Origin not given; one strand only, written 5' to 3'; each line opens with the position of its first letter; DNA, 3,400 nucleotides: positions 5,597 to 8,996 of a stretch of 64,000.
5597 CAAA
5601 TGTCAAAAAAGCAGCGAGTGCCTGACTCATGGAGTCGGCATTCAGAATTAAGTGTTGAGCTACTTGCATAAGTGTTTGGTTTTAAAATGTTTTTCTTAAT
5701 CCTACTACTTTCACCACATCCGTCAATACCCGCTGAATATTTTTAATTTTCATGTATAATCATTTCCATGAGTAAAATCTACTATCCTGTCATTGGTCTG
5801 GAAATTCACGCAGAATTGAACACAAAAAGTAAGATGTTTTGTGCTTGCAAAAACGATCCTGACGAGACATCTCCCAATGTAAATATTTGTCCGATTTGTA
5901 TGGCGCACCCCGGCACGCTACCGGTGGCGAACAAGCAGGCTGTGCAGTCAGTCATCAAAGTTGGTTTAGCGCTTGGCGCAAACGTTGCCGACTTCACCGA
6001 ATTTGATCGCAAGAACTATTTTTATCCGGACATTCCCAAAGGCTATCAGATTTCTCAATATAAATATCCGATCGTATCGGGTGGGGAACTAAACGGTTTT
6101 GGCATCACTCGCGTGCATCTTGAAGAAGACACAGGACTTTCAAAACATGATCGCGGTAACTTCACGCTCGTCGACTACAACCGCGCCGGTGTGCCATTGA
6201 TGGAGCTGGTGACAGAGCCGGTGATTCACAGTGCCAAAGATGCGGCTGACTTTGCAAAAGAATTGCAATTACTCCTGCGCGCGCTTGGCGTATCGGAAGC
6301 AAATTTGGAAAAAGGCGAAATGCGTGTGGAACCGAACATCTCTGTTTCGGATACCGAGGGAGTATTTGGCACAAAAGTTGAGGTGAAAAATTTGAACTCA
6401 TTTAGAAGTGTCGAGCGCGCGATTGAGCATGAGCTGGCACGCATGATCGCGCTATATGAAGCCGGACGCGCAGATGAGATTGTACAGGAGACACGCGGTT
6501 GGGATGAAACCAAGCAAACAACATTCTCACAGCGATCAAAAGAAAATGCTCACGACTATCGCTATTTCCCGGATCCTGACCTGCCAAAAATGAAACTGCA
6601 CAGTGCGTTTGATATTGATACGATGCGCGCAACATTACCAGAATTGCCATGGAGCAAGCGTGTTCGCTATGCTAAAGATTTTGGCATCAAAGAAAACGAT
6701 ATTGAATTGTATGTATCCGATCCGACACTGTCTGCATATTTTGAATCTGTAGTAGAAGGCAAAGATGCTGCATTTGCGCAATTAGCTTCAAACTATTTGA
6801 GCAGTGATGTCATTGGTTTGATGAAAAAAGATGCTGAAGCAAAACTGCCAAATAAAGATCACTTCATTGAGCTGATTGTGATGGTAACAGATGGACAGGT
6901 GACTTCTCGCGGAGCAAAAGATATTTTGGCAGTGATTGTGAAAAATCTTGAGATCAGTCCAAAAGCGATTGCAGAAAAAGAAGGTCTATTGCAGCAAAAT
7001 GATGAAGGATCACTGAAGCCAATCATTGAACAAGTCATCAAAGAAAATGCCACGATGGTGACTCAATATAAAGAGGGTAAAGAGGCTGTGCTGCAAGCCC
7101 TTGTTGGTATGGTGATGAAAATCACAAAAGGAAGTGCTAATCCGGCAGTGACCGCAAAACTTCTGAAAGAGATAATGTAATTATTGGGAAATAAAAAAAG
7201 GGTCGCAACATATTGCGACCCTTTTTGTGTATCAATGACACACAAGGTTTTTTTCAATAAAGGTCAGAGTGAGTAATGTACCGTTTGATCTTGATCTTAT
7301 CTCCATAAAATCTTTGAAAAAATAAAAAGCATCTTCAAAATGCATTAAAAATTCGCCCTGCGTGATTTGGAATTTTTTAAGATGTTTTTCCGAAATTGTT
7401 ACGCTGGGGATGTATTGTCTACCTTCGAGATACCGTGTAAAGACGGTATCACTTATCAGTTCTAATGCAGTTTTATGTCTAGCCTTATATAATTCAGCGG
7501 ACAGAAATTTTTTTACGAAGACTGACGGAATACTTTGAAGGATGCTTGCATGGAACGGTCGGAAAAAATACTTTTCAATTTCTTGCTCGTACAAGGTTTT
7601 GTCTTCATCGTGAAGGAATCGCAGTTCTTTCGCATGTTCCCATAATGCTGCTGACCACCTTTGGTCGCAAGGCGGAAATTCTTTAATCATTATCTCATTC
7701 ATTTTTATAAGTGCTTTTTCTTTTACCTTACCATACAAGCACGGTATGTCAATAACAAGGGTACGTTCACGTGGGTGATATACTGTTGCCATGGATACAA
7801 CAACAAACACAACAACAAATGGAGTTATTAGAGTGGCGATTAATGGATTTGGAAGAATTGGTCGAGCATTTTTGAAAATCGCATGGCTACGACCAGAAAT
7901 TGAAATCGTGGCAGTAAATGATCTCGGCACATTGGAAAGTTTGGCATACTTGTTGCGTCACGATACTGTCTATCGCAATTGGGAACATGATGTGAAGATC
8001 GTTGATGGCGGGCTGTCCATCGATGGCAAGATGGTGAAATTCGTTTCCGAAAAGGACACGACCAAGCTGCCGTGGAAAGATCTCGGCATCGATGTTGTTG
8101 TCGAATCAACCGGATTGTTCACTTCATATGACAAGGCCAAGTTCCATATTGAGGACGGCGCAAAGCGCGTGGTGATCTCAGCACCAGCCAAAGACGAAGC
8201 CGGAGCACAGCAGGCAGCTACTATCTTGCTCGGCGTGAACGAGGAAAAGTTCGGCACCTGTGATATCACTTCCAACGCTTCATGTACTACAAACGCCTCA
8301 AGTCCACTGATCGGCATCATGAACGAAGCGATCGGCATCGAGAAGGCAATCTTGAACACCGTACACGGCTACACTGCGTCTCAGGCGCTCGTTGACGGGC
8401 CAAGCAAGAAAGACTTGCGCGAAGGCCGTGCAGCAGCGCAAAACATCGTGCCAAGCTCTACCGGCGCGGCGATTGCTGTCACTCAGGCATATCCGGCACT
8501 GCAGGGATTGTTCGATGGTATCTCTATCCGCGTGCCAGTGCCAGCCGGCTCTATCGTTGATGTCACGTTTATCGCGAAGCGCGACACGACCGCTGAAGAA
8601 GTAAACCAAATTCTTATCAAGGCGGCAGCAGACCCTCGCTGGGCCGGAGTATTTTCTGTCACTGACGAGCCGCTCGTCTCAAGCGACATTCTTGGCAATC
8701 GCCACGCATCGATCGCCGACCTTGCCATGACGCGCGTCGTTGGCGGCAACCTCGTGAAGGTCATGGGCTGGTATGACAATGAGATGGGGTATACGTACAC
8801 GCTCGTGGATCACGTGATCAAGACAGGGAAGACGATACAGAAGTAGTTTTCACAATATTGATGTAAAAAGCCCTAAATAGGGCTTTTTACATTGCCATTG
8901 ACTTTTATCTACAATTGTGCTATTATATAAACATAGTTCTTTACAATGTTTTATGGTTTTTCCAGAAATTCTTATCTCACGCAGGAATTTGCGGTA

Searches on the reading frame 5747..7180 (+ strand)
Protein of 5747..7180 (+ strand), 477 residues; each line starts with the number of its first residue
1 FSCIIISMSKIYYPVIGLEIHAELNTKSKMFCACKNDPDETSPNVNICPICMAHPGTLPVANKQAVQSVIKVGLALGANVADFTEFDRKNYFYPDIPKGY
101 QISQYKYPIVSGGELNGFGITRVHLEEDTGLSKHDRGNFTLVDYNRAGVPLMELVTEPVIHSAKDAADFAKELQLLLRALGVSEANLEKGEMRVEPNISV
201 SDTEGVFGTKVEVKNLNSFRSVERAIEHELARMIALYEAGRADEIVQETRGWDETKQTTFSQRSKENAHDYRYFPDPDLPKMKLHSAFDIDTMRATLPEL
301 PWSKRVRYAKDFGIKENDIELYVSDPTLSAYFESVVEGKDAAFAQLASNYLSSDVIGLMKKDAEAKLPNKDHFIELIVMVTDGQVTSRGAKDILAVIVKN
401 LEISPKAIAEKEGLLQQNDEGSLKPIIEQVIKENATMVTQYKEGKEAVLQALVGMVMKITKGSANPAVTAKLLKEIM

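Call 103: search_protein_families(library=pfam, proteins=[window:5747-7180:+], max_evalue=0.00001)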
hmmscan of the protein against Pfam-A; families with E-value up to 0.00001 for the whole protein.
window:5747-7180:+ (477 aa): 2 families
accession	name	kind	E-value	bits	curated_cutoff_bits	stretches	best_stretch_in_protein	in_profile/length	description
PF02934.20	GatB_N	-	8.3e-106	353.6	23.4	1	15-286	2-273/277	GatB/GatE catalytic domain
PF02637.23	GatB_Yqey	-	5.9e-33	114.3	27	1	331-476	2-147/148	GatB domain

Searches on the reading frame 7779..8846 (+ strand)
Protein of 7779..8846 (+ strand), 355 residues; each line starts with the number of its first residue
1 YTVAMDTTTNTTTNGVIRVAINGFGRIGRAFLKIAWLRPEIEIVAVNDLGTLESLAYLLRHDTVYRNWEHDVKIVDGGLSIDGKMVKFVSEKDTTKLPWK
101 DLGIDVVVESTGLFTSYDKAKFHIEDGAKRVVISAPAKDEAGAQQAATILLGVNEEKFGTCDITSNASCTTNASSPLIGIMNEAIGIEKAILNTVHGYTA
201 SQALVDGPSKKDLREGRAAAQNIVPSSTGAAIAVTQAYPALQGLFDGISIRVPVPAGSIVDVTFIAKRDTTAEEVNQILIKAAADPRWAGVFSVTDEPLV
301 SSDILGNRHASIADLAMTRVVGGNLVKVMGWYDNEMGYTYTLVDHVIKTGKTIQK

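Call 103: search_protein_families(library=pfam, proteins=[window:7779-8846:+], max_evalue=0.00001)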
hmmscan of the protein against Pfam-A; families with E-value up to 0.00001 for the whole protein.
window:7779-8846:+ (355 aa): 2 families
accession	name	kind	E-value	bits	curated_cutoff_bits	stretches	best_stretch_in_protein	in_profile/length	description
PF02800.25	Gp_dh_C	-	2.3e-51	173.9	24.4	1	176-332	3-158/158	Glyceraldehyde 3-phosphate dehydrogenase, C-terminal domain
PF00044.30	Gp_dh_N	-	1e-34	119.3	31.7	1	17-116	1-100/101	Glyceraldehyde 3-phosphate dehydrogenase, NAD binding domain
